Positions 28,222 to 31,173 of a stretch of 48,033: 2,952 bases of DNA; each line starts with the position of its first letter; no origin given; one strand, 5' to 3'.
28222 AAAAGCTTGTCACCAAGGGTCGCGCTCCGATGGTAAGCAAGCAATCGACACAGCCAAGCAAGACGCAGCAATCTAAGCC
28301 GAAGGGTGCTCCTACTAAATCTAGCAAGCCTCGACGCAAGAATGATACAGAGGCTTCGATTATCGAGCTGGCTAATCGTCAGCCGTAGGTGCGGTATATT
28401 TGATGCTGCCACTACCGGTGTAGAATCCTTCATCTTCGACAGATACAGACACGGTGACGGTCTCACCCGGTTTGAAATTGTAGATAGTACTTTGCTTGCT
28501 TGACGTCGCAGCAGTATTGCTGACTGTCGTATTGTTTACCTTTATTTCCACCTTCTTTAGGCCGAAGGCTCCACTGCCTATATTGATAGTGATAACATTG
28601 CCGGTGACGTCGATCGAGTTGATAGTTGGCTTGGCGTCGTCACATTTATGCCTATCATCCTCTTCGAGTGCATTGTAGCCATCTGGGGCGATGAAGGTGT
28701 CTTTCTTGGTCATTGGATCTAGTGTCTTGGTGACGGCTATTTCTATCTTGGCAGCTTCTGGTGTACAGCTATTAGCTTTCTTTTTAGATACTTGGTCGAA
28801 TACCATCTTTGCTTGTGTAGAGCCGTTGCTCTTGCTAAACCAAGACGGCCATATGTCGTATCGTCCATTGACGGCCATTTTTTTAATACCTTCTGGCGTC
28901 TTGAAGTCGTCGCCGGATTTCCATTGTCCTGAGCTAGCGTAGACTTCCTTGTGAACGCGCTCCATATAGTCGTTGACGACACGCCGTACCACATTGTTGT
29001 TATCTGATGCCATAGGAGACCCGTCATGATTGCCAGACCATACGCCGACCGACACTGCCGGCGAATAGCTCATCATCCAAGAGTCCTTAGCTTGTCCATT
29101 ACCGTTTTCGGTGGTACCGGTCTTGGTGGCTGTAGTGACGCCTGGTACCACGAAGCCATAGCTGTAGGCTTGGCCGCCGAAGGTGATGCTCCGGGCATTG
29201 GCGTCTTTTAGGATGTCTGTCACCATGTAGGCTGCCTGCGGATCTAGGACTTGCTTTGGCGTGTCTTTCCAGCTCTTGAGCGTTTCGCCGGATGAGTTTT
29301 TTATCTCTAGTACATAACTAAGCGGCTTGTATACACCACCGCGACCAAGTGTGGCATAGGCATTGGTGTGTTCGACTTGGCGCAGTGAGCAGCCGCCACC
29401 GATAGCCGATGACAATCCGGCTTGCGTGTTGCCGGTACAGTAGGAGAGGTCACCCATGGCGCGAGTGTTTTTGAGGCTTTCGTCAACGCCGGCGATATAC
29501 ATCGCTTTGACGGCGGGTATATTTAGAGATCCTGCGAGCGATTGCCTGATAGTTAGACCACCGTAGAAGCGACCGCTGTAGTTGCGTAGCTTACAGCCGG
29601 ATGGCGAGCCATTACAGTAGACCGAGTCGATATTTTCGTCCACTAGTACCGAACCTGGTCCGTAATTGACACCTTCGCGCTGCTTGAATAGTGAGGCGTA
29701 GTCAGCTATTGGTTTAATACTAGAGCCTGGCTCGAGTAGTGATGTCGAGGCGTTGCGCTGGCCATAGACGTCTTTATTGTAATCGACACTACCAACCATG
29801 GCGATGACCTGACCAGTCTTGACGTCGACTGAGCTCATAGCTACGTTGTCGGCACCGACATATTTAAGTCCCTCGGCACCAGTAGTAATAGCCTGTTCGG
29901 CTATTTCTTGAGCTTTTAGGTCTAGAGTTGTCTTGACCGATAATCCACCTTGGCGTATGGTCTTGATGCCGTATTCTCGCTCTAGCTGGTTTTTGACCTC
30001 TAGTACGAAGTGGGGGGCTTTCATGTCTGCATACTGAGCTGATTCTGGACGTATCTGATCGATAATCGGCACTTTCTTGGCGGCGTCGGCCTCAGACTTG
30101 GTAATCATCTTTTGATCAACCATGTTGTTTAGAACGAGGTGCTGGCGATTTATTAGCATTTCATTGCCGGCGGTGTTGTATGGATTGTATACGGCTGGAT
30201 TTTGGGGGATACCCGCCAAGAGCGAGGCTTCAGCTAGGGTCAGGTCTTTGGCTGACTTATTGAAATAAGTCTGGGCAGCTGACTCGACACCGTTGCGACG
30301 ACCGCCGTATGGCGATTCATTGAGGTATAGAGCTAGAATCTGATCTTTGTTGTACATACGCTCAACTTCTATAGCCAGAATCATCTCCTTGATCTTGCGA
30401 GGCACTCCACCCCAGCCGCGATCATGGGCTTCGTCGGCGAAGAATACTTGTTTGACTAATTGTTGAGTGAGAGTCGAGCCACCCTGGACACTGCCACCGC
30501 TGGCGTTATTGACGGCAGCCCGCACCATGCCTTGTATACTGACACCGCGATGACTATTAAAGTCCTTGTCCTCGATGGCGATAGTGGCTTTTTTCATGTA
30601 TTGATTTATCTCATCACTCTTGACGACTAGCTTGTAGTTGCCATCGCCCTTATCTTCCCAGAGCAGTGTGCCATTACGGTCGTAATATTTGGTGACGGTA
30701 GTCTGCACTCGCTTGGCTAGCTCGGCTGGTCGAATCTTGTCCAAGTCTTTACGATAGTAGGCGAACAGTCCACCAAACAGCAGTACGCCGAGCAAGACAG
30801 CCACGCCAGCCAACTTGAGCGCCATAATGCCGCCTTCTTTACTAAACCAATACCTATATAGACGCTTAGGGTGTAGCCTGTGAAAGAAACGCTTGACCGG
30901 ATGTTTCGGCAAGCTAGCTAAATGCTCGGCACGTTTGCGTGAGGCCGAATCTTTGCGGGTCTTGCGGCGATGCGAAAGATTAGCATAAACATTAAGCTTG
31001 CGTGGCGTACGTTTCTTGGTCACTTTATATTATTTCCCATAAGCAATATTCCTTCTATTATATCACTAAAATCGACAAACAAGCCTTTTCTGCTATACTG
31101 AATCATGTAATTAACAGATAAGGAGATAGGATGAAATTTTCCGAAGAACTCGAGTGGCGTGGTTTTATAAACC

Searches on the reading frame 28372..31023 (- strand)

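Call 11: search_protein_families(library=ncbifam, proteins=[window:28372-31023:-])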
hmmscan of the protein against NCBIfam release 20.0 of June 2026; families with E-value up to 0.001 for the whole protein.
window:28372-31023:- (883 aa): 14 families
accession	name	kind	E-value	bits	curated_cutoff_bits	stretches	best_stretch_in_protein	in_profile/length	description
TIGR02074.1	PBP_1a_fam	subfamily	1.1e-126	423.8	508.75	1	133-692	4-534/535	PBP1A family penicillin-binding protein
TIGR02073.1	PBP_1c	equivalog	6.2e-94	316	494.2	1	106-672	7-524/728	penicillin-binding protein 1C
NF051885.1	tranpepglycosPbpC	equivalog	4.8e-87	293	900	1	84-705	29-608/632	multimodular transpeptidase-transglycosylase PbpC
NF038272.1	strep_PBP1A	exception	2.6e-85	287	1075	1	75-713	18-645/658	penicillin-binding protein PBP1A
NF038276.1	strep_PBP2A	exception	3.1e-77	260.4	1100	1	30-752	17-687/716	penicillin-binding protein PBP2A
TIGR02071.1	PBP_1b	equivalog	1.1e-74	251.9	717.75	1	128-693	144-685/729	penicillin-binding protein 1B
NF038274.1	strep_PBP1B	exception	5.4e-73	246.5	1225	2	80-327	27-286/745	penicillin-binding protein PBP1B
NF008643.0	PRK11636.1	equivalog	4.2e-60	203.9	1263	2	70-380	9-304/850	peptidoglycan glycosyltransferase/peptidoglycan DD-transpeptidase MrcA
NF007061.0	PRK09506.1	equivalog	1.8e-56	191.4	1120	1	127-682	207-738/825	bifunctional glycosyl transferase/transpeptidase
NF011423.0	PRK14850.1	equivalog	7e-54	183.4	1275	1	128-667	154-669/764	penicillin-binding protein 1b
NF008414.0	PRK11240.1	equivalog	2.5e-47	161.4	1121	1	94-673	28-546/774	peptidoglycan glycosyltransferase PbpC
NF010008.0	PRK13481.1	equivalog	5.3e-35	121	270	1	133-313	82-261/269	glycosyltransferase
TIGR02070.1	mono_pep_trsgly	equivalog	3.1e-33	115.2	182.65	1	134-303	58-220/224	monofunctional biosynthetic peptidoglycan transglycosylase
NF011685.0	PRK15105.1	subfamily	0.00096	17.8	737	0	392-445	258-318/588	peptidoglycan glycosyltransferase FtsI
